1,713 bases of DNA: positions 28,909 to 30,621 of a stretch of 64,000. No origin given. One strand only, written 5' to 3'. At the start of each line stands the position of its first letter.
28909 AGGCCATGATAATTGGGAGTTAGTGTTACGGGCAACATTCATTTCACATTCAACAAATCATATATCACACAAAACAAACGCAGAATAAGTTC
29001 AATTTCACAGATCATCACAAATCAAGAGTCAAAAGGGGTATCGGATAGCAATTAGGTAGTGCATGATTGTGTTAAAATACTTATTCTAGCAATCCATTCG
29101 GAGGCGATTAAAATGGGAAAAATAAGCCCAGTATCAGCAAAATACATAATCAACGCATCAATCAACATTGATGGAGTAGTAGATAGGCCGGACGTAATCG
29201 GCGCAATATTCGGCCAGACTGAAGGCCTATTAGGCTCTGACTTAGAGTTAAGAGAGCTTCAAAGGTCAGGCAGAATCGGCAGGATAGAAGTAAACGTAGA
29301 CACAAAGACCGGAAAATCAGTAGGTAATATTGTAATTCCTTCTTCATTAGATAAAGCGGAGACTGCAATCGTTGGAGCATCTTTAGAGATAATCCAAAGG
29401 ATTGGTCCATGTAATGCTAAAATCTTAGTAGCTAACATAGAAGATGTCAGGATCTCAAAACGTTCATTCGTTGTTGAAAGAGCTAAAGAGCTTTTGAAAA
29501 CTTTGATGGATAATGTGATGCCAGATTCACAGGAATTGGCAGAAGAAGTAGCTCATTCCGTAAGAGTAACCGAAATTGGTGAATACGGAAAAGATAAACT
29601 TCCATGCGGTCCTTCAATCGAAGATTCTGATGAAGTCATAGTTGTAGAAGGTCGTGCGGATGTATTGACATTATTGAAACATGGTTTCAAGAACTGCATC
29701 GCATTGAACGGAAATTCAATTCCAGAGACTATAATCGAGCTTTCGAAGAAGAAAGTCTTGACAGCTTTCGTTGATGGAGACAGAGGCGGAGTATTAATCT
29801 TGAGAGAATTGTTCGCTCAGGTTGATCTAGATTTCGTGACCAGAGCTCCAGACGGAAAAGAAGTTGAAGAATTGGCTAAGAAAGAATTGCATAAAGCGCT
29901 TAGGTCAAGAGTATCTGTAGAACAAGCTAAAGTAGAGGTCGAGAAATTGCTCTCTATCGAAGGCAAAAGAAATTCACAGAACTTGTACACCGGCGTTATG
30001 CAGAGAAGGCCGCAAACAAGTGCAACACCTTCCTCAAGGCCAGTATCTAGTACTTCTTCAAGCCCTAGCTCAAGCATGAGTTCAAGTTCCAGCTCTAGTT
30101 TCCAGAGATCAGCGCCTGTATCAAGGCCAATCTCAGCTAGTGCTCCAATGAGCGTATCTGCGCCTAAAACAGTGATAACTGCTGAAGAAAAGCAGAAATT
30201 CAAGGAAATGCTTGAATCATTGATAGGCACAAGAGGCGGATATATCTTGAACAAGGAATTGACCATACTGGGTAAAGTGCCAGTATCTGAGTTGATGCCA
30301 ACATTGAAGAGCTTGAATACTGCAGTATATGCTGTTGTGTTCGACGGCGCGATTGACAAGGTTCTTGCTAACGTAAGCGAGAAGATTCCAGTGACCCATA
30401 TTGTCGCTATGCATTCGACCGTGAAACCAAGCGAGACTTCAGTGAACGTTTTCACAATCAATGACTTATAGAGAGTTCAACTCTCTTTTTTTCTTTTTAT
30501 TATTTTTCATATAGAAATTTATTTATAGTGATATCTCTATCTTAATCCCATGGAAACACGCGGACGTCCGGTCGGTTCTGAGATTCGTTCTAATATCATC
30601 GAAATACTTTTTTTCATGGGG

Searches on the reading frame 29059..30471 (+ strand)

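Call 102: search_protein_families(library=pfam, proteins=[window:29059-30471:+], max_evalue=0.0001)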
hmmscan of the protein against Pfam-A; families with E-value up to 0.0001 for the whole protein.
window:29059-30471:+ (470 aa): 3 families
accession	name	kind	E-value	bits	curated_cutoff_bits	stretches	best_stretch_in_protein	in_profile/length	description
PF13662.12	Toprim_4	-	2.3e-07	31.4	25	1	191-248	1-67/85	Toprim domain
PF13155.12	Toprim_2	-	3.1e-06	27.9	22.1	1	194-267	1-82/88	Toprim-like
PF01751.28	Toprim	-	5.9e-06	26.8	23.1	1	192-259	1-83/96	Toprim domain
